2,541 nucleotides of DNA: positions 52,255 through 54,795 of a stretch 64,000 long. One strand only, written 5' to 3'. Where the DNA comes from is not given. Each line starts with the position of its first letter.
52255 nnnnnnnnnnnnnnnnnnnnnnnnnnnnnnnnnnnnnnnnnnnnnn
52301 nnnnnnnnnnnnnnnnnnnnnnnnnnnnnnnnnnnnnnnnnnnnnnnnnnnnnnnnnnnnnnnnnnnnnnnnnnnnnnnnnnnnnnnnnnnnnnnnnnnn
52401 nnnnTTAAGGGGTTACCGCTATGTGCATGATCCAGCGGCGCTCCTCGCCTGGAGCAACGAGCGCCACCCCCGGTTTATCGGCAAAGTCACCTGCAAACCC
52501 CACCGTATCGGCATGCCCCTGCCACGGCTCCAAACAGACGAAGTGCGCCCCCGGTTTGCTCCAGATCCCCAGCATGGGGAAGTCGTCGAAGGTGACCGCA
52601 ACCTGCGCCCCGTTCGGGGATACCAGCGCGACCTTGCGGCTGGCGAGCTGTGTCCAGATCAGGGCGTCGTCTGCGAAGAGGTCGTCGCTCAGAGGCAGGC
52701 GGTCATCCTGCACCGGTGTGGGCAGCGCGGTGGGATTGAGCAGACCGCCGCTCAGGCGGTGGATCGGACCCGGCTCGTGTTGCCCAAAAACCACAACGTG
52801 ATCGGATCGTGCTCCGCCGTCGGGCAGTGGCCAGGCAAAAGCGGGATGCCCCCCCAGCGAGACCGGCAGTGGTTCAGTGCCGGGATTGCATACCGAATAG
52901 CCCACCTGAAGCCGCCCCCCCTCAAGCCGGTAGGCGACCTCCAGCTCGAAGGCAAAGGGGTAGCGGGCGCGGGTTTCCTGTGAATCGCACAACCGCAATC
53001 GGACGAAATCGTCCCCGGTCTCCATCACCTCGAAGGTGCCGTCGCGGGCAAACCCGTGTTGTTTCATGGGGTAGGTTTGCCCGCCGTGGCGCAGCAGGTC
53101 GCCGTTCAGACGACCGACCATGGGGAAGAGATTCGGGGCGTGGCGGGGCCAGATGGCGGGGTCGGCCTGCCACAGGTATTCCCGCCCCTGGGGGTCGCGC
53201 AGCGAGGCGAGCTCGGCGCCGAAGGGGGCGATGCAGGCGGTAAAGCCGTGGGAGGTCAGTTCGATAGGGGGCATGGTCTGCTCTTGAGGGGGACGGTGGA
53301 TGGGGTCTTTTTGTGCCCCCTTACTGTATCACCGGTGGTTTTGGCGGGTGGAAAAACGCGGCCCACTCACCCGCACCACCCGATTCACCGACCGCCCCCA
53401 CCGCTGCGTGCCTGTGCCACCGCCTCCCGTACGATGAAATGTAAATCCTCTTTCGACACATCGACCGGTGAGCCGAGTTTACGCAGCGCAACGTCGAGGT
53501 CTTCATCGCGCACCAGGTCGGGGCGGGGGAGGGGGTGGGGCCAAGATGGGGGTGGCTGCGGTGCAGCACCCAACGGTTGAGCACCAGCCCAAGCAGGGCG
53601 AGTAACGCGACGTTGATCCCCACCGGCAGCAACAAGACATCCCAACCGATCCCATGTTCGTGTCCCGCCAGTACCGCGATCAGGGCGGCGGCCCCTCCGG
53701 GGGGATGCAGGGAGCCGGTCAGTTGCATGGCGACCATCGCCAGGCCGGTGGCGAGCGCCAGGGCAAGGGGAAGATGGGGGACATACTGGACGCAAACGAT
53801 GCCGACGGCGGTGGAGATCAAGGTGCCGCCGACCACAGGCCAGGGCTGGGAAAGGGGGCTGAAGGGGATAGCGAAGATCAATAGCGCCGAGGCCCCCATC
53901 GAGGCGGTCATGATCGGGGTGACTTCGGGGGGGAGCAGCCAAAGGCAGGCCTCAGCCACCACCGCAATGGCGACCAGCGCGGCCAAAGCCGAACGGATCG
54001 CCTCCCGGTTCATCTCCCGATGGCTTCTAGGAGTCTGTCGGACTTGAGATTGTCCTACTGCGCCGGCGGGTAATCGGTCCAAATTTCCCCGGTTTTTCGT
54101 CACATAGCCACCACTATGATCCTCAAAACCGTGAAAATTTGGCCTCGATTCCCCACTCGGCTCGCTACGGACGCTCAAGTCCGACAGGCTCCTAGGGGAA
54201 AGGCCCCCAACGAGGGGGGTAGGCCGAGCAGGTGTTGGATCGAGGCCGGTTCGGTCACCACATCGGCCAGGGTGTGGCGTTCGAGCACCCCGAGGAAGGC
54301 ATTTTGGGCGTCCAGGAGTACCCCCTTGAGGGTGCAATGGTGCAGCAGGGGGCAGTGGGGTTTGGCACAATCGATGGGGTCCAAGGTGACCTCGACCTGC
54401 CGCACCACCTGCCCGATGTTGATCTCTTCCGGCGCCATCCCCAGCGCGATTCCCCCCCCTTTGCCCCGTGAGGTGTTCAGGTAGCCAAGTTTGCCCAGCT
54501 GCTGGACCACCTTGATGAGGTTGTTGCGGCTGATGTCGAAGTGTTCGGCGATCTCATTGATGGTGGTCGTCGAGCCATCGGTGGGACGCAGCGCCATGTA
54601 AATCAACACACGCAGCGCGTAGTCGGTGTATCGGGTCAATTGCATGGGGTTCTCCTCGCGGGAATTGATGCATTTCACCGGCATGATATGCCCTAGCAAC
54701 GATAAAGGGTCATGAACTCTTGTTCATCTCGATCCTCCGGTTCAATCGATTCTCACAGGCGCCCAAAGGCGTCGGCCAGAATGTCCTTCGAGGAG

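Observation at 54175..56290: Split NO-detoxification-like module: truncated hemoglobin, dedicated ferredoxin-FAD-NAD(P)H reductase and NsrR-like Rrf2 regulator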

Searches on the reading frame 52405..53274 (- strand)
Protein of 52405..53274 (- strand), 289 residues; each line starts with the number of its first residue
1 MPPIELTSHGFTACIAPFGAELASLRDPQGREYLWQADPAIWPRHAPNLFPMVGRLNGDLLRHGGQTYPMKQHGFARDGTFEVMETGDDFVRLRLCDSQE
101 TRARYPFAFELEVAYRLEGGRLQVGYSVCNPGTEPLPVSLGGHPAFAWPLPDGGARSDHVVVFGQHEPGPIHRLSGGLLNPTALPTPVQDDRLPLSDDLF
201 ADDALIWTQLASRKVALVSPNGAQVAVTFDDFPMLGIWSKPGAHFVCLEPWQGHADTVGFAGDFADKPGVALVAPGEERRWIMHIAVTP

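Call 5: search_protein_families(library=pfam, proteins=[window:52405-53274:-], max_evalue=0.01)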
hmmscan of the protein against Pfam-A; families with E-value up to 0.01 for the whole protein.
window:52405-53274:- (289 aa): 1 family
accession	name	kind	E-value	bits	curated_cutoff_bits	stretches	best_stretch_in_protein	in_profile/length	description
PF01263.26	Aldose_epim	-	2.3e-28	99.9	27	1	4-258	3-285/299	Aldose 1-epimerase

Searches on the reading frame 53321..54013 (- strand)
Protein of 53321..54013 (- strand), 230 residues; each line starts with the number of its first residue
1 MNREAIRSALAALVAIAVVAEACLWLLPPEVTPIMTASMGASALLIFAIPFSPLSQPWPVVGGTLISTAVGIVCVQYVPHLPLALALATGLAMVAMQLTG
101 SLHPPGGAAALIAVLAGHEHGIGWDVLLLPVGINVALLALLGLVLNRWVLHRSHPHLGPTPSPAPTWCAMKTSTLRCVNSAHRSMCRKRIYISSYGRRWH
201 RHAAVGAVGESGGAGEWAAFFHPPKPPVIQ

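Call 5: search_protein_families(library=pfam, proteins=[window:53321-54013:-], max_evalue=0.01)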
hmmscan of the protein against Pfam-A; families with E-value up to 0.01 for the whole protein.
window:53321-54013:- (230 aa): 1 family
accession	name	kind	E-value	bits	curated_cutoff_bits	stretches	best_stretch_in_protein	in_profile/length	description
PF04982.19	TM_HPP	-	1.7e-40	138.6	27.2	1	3-155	7-157/157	HPP, transmembrane region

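Call 6: search_protein_families(library=ncbifam, proteins=[window:53321-54013:-], max_evalue=0.01)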
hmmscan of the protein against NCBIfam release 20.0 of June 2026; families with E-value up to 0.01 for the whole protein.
window:53321-54013:- (230 aa): 0 families

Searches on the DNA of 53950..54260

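Call 52: search_rna_families(source=window, start=53950, end=54260, threshold=evalue, max_evalue=1)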
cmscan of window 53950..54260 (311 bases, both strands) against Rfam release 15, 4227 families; matches with E-value up to 1: 1.
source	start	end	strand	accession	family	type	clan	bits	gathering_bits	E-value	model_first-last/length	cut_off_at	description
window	54065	54157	+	RF03763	mir-2568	Gene; miRNA;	-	22.8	90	0.014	1-88/88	no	mir-2568 microRNA precursor family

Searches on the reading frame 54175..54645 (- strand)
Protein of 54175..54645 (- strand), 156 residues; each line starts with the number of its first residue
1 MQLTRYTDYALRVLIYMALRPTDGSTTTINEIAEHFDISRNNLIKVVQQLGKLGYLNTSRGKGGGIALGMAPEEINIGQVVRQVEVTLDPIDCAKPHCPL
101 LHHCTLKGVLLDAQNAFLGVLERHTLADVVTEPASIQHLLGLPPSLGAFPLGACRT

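Call 5: search_protein_families(library=pfam, proteins=[window:54175-54645:-], max_evalue=0.01)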
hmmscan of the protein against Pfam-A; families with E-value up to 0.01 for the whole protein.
window:54175-54645:- (156 aa): 6 families
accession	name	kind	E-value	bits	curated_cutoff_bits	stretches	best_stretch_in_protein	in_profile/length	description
PF02082.26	Rrf2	-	5.4e-35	120.9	30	1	3-131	1-131/132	Iron-dependent Transcriptional regulator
PF13730.12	HTH_36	-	0.00017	21.7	25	1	7-56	4-55/55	Helix-turn-helix domain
PF08279.18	HTH_11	-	0.00071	19.8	25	1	19-63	9-53/55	HTH domain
PF12802.13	MarR_2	-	0.0018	18.8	27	1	10-56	7-50/61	MarR family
PF01418.23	HTH_6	-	0.0027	18.1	28.3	1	16-56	24-64/77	Helix-turn-helix domain, rpiR family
PF09339.16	HTH_IclR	-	0.0053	17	22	0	10-57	5-49/52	IclR helix-turn-helix domain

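Call 6: search_protein_families(library=ncbifam, proteins=[window:54175-54645:-], max_evalue=0.01)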
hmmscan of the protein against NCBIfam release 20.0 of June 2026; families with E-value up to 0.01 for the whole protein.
window:54175-54645:- (156 aa): 11 families
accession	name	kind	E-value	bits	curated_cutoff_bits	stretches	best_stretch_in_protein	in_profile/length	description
NF008240.0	PRK11014.1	equivalog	4.2e-40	137.1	182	1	1-140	1-138/141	nitric oxide-sensing transcriptional repressor NsrR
TIGR00738.1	rrf2_super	superfamily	6.3e-32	110.2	73.3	1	1-130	1-131/132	Rrf2 family transcriptional regulator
NF008886.0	PRK11920.1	equivalog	3e-30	104.9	193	1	1-142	1-143/153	iron-responsive transcriptional regulator RirA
TIGR02010.1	IscR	equivalog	7.8e-13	48.4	207.55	1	1-132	1-132/135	Fe-S cluster assembly transcriptional regulator IscR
TIGR02944.1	suf_reg_Xantho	equivalog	9.8e-12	45.4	110.65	1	2-129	3-130/130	SUF system Fe-S cluster assembly regulator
NF008110.0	PRK10857.1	equivalog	2.3e-11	43.8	275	1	1-132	1-132/164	Fe-S cluster assembly transcriptional regulator IscR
NF047409.1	Cys_reg_CymR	equivalog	1.9e-10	41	195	1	1-132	1-126/139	cysteine metabolism transcriptional regulator CymR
TIGR02404.1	trehalos_R_Bsub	equivalog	0.0014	18.3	211.95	1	30-83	28-80/233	trehalose operon repressor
NF041852.1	trans_reg_HypR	equivalog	0.0046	16.9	180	1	26-80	22-76/139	redox-sensitive transcriptional regulator HypR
NF052281.1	rhizopine_MocR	equivalog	0.0048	15.6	650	1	10-66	26-82/479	rhizopine catabolism transcriptional regulator MocR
TIGR01889.1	Staph_reg_Sar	paralog_domain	0.0094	16.3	62.6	0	11-60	28-77/109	staphylococcal accessory regulator family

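Call 25: search_solved_structures(query=window:54175-54645:-, max_evalue=0.00001, show_alignments=2)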
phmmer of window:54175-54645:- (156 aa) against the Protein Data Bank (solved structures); distinct sequences matched with E-value up to 0.00001: 8.
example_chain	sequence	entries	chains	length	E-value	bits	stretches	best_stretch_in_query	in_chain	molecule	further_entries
5n07_A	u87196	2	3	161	1.1e-19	74.2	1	1-143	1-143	HTH-type transcriptional repressor NsrR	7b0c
5n08_A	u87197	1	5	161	5e-16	62.3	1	1-143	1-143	HTH-type transcriptional repressor NsrR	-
2y75_A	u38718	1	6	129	2.5e-08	37.3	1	7-104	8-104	HTH-TYPE TRANSCRIPTIONAL REGULATOR CYMR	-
4cic_A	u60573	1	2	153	8.7e-07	32.3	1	9-137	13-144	TRANSCRIPTIONAL REGULATOR, BADM/RRF2 FAMILY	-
4hf0_A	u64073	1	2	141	2.1e-06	31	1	1-93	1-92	HTH-type transcriptional regulator IscR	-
4hf2_A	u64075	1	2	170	2.2e-06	31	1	1-92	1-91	HTH-type transcriptional regulator IscR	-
4hf1_A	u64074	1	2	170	4.2e-06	30.1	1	1-92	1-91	HTH-type transcriptional regulator IscR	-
3lwf_A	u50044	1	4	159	7.6e-06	29.2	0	1-130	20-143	Putative transcriptional regulator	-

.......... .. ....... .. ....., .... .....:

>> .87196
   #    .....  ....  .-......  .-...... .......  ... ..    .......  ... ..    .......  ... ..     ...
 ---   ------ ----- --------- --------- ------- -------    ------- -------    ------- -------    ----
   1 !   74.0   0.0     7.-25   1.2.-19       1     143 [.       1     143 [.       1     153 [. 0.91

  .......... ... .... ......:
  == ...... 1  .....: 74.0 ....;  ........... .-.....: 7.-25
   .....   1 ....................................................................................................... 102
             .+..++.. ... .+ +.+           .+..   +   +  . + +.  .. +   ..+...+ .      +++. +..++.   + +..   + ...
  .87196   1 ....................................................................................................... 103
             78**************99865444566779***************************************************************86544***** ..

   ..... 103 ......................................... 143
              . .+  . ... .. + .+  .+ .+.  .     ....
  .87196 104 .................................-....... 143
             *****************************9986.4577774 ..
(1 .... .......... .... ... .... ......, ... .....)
